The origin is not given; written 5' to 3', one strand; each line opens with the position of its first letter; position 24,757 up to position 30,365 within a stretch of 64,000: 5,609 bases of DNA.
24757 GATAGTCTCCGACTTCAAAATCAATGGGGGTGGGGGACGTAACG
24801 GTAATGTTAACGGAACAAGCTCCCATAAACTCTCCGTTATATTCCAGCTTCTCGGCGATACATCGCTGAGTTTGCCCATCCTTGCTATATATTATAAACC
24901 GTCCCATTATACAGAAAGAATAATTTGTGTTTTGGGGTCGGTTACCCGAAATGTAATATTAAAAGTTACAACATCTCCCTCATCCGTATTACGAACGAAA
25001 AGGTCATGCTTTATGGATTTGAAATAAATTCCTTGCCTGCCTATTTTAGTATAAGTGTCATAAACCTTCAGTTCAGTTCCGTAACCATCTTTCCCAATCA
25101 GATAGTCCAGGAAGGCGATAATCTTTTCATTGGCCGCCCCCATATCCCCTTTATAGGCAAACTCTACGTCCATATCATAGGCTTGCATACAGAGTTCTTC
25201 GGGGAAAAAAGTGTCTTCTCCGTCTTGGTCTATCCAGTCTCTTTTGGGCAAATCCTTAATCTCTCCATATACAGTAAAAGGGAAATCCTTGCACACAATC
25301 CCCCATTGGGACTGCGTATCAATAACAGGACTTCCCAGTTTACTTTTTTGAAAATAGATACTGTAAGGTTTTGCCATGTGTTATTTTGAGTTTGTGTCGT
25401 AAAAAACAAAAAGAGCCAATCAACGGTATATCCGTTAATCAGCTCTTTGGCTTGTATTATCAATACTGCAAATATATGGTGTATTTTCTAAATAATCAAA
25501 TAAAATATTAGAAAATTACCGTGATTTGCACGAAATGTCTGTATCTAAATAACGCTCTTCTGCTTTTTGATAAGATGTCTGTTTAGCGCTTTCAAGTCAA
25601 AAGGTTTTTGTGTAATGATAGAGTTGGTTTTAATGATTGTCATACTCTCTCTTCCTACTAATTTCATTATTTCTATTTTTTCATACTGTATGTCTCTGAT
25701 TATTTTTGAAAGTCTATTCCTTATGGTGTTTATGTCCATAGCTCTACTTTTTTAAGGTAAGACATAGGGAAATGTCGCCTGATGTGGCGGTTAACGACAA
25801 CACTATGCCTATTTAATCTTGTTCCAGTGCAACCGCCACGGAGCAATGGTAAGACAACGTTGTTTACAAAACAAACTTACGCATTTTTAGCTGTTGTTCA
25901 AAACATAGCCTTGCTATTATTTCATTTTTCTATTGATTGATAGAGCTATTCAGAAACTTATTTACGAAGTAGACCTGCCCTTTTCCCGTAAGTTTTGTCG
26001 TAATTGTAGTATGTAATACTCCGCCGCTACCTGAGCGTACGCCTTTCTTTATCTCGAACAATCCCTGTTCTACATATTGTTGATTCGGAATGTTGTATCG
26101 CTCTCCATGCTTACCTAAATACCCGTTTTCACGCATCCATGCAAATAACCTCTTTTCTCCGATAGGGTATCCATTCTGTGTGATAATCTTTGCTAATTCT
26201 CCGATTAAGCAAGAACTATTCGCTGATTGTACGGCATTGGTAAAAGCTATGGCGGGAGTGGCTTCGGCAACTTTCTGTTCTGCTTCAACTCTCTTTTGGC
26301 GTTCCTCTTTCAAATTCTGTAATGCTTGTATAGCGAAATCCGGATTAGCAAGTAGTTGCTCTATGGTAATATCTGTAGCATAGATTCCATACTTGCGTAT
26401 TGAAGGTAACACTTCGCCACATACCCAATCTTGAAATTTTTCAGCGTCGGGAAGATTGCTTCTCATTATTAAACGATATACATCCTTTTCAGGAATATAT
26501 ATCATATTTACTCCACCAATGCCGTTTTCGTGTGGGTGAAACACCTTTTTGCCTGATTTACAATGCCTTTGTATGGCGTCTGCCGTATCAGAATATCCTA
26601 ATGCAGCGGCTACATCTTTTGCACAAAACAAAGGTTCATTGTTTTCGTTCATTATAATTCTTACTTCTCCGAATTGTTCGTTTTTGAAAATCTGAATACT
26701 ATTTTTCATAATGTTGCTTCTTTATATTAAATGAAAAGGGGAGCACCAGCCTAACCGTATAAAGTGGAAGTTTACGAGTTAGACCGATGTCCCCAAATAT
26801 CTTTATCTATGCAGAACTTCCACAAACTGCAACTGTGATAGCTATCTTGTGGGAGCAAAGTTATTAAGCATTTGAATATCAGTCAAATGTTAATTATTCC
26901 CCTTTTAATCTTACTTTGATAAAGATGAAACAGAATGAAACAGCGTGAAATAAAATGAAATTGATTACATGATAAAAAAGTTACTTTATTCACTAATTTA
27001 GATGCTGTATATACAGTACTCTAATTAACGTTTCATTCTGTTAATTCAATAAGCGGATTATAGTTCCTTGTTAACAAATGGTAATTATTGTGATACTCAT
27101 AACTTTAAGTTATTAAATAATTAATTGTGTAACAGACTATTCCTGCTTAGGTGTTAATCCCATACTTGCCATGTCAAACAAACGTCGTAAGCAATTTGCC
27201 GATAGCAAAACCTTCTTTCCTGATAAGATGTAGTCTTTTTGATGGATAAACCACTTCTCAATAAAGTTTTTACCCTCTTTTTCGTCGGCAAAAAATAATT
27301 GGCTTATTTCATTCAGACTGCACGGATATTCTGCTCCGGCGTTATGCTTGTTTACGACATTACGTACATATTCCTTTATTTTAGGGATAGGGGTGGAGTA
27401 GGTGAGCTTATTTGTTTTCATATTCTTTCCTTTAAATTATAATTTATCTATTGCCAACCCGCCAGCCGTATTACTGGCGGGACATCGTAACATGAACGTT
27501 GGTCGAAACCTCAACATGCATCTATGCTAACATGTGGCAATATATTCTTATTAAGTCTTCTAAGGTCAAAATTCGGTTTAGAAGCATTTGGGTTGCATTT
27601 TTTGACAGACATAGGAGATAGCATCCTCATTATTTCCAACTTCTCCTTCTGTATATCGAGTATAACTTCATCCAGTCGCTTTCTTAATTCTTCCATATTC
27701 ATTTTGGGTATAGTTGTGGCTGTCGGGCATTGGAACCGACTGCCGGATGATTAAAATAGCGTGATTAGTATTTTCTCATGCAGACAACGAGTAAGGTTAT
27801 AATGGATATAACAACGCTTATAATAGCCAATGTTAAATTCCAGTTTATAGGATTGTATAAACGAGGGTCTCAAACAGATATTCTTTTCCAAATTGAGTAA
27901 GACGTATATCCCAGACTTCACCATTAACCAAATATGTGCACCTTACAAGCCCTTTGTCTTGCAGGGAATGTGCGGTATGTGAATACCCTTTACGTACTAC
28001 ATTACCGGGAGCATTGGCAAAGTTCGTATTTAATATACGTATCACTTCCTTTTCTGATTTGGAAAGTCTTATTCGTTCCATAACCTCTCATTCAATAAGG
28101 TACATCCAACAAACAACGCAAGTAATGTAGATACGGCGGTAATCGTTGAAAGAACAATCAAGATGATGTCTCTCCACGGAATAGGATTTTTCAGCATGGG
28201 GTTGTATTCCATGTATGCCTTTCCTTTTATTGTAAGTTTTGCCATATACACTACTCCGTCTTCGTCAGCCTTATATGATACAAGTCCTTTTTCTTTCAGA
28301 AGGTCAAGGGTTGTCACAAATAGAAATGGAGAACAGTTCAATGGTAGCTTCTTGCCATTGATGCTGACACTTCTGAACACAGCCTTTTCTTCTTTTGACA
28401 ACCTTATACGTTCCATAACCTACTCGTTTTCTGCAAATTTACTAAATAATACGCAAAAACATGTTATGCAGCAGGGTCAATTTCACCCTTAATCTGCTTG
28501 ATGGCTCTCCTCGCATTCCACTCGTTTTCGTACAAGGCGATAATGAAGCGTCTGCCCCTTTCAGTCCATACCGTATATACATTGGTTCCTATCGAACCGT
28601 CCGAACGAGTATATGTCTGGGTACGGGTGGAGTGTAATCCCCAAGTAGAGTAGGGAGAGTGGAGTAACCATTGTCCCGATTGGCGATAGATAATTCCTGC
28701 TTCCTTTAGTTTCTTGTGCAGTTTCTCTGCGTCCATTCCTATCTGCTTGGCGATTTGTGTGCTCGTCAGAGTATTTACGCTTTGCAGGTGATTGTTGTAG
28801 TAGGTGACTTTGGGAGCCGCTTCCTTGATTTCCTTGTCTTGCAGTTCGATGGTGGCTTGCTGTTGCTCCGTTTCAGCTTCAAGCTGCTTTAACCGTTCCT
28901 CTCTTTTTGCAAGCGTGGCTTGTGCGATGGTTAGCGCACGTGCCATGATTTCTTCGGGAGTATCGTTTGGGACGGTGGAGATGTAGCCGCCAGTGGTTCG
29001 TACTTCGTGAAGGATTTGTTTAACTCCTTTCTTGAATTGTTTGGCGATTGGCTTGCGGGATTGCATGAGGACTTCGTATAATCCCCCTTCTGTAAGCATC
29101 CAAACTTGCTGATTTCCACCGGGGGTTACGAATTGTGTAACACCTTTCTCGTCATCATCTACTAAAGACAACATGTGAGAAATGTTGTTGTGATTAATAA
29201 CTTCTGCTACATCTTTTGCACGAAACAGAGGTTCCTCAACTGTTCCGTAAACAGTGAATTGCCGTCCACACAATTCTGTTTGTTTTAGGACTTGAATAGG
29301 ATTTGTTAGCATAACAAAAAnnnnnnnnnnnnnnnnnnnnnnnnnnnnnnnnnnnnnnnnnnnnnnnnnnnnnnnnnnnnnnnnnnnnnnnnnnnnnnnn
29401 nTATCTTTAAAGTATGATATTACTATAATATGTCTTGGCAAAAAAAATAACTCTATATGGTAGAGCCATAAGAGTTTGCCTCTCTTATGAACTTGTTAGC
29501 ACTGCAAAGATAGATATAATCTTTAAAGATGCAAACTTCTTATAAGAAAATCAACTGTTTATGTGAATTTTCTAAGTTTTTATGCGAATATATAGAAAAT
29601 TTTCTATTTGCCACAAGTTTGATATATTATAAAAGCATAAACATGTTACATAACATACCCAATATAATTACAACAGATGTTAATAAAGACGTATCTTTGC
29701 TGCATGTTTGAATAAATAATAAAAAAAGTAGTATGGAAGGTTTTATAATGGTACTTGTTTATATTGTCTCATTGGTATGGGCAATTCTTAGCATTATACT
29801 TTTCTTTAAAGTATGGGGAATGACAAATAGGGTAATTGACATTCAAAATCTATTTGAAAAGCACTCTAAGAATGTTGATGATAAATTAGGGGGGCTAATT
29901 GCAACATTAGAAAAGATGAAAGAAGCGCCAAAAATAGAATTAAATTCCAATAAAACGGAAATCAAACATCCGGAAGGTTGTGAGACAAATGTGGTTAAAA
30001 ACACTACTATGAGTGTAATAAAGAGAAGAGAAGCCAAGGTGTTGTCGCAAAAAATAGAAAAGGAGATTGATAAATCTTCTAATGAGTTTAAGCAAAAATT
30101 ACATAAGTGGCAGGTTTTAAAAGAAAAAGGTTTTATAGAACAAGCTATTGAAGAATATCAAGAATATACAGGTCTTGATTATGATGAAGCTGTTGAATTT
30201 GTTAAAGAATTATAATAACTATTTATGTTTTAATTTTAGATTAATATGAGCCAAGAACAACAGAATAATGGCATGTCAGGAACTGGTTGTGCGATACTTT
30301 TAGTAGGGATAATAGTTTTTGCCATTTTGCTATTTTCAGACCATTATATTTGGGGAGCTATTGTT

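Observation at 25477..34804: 9.3-kb AT-rich cargo island inserted between tape measure and Dit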

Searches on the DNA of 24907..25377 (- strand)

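Call 121: search_rna_families(sources=[L215, L208, L211, L213, L192, L202], threshold=gathering)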
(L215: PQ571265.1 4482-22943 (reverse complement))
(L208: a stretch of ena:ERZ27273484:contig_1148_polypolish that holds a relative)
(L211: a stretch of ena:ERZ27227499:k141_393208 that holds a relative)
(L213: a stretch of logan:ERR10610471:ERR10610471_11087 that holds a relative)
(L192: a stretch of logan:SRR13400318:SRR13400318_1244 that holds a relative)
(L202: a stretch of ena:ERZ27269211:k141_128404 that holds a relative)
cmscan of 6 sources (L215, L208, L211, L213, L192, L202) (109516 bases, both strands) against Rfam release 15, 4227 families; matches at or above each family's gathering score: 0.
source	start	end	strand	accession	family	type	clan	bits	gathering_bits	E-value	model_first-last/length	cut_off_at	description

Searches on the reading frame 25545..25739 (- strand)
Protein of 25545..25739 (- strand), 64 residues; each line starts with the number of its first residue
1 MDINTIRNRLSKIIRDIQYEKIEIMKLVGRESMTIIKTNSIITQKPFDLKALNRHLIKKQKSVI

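Call 5: search_protein_families(library=pfam, max_evalue=0.01, proteins=[window:25545-25739:-])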
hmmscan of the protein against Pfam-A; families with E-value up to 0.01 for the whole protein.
window:25545-25739:- (64 aa): 0 families

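Call 7: search_protein_families(library=phrogs, max_evalue=0.001, proteins=[window:25545-25739:-])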
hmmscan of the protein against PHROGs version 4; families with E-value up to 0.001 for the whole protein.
window:25545-25739:- (64 aa): 0 families

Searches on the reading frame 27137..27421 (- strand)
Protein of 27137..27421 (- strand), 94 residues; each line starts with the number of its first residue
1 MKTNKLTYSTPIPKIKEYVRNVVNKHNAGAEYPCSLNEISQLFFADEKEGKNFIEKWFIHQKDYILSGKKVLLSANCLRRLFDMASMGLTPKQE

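Call 5: search_protein_families(library=pfam, max_evalue=0.01, proteins=[window:27137-27421:-])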
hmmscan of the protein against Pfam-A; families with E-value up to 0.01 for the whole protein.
window:27137-27421:- (94 aa): 0 families

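Call 7: search_protein_families(library=phrogs, max_evalue=0.001, proteins=[window:27137-27421:-])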
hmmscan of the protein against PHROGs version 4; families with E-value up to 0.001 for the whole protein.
window:27137-27421:- (94 aa): 0 families

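Call 8: search_protein_families(library=padloc, max_evalue=0.01, proteins=[window:27137-27421:-])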
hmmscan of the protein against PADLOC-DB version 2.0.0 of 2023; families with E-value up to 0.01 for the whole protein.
window:27137-27421:- (94 aa): 0 families

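Call 123: search_protein_families(library=ncbifam, max_evalue=0.01, proteins=[window:27137-27421:-])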
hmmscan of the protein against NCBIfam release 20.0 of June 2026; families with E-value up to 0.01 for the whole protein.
window:27137-27421:- (94 aa): 0 families

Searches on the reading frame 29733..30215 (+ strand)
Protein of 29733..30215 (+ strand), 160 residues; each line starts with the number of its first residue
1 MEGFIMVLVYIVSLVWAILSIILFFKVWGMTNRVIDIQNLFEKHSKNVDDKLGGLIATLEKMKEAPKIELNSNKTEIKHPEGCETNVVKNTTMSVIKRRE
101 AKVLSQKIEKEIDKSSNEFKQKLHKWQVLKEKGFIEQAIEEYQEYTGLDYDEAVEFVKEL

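Call 5: search_protein_families(library=pfam, max_evalue=0.01, proteins=[window:29733-30215:+])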
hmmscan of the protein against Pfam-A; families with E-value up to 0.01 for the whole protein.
window:29733-30215:+ (160 aa): 1 family
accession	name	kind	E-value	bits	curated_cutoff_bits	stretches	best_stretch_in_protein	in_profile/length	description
PF16066.10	DUF4808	-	0.0049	17.9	27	1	7-50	8-50/121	Domain of unknown function (DUF4808)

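Call 7: search_protein_families(library=phrogs, max_evalue=0.001, proteins=[window:29733-30215:+])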
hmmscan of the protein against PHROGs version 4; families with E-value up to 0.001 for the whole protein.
window:29733-30215:+ (160 aa): 0 families

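Call 8: search_protein_families(library=padloc, max_evalue=0.01, proteins=[window:29733-30215:+])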
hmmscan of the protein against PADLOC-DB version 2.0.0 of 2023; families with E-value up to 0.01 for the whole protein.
window:29733-30215:+ (160 aa): 0 families

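Call 123: search_protein_families(library=ncbifam, max_evalue=0.01, proteins=[window:29733-30215:+])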
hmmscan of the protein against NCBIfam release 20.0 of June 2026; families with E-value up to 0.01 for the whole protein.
window:29733-30215:+ (160 aa): 0 families
